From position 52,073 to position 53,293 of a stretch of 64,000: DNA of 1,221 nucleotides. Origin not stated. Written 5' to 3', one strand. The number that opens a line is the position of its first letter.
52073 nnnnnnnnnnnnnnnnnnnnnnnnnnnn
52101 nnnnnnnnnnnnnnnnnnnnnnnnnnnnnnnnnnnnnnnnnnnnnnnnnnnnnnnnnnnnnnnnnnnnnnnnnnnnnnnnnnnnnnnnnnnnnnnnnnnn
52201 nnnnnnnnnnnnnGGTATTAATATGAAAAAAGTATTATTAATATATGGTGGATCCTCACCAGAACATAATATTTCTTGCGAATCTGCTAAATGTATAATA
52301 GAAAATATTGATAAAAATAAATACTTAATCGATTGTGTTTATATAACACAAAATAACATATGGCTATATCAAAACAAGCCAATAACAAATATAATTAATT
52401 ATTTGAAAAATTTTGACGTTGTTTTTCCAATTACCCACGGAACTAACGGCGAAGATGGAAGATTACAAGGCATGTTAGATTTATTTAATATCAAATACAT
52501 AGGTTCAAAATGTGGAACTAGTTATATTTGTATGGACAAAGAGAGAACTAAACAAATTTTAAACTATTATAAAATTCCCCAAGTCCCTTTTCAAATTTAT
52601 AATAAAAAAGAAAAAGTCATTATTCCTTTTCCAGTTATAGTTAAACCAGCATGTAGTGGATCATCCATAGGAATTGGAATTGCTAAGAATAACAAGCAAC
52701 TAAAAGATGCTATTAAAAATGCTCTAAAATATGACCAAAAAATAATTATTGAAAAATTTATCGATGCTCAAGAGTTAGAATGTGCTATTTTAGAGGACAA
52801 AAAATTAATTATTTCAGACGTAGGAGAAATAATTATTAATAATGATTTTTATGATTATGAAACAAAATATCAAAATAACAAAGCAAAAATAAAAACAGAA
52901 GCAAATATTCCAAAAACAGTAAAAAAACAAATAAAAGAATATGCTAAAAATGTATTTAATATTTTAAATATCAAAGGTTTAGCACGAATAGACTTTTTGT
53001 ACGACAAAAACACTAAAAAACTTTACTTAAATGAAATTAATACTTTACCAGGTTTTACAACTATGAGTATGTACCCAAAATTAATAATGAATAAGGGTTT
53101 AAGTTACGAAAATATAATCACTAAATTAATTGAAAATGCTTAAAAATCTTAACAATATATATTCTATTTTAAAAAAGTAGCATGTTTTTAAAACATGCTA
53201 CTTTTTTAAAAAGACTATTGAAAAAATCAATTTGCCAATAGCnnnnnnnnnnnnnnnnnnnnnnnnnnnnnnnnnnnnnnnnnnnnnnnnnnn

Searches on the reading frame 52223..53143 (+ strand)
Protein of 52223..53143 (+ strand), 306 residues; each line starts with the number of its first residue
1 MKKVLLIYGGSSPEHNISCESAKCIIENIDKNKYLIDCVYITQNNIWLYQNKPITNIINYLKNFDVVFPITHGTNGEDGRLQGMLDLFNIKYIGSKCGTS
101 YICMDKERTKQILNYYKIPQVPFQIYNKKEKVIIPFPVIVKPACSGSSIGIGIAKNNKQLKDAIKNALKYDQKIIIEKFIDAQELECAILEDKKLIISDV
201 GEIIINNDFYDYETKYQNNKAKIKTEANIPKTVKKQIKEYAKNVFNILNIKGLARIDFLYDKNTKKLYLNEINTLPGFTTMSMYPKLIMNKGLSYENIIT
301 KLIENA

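Call 3: search_protein_families(library=pfam, proteins=[window:52223-53143:+], max_evalue=0.01)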
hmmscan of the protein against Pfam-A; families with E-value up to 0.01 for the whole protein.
window:52223-53143:+ (306 aa): 9 families
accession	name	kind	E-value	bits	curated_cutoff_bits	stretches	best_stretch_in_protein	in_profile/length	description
PF07478.18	Dala_Dala_lig_C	-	2.1e-65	220.5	24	1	130-304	31-204/204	D-ala D-ala ligase C-terminus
PF01820.27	Dala_Dala_lig_N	-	5e-28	98.5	34.6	2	3-52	1-50/121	D-ala D-ala ligase N-terminus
PF02786.22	CPSase_L_D2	-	2.8e-12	47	19.8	1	106-274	2-178/211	Carbamoyl-phosphate synthase L chain, ATP binding domain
PF02222.28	ATP-grasp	-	1.8e-09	37.9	27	1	117-273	7-160/179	ATP-grasp domain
PF02655.19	ATP-grasp_3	-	8.8e-09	36.1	23.2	1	103-274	1-155/160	ATP-grasp domain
PF13535.11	ATP-grasp_4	-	1.6e-05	25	27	1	134-260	1-137/160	ATP-grasp domain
PF08443.16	RimK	-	1.7e-05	25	21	1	111-287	9-178/188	RimK-like ATP-grasp domain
PF01071.24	GARS_A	-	0.0067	16.7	27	0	105-196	2-105/194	Phosphoribosylglycinamide synthetase, ATP-grasp (A) domain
PF05770.16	Ins134_P3_kin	-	0.0096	15.9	23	0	222-290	131-197/201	Inositol 1,3,4-trisphosphate 5/6-kinase ATP-grasp domain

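Call 16: find_encoding_contigs(protein=window:52223-53143:+, flank=10000, max_places=10)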
Protein window:52223-53143:+ (306 aa): 2 contigs read that carry it; 2 places shown.
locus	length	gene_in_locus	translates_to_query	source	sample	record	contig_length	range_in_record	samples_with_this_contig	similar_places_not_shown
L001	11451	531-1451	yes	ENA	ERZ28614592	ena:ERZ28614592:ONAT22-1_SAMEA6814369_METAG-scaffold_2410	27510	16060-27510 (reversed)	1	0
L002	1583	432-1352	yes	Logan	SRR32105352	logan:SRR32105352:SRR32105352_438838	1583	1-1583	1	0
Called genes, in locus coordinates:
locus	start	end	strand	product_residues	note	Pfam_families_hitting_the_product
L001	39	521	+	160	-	PF05067:Mn_catalase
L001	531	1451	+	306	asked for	PF01820:Dala_Dala_lig_N, PF13535:ATP-grasp_4 (faint), PF01820:Dala_Dala_lig_N, PF02655:ATP-grasp_3, PF02786:CPSase_L_D2, PF08443:RimK (faint), PF02222:ATP-grasp, PF07478:Dala_Dala_lig_C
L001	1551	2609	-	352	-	-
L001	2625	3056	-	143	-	PF00293:NUDIX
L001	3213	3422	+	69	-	PF12844:HTH_19, PF13560:HTH_31 (weak), PF01381:HTH_3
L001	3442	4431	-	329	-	PF06723:MreB_Mbl, PF00022:Actin (weak), PF00012:HSP70, PF06277:EutA (weak), PF14450:FtsA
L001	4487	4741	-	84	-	PF12116:SpoIIID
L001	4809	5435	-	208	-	PF01551:Peptidase_M23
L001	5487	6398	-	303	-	PF08486:SpoIID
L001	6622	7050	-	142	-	PF02502:LacAB_rpiB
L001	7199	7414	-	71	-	PF01197:Ribosomal_L31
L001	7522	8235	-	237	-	PF00657:Lipase_GDSL, PF13472:Lipase_GDSL_2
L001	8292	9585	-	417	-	PF00275:EPSP_synthase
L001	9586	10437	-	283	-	PF01116:F_bP_aldolase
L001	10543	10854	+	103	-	-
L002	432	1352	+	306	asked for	PF01820:Dala_Dala_lig_N, PF13535:ATP-grasp_4 (faint), PF01820:Dala_Dala_lig_N, PF02655:ATP-grasp_3, PF02786:CPSase_L_D2, PF08443:RimK (faint), PF02222:ATP-grasp, PF07478:Dala_Dala_lig_C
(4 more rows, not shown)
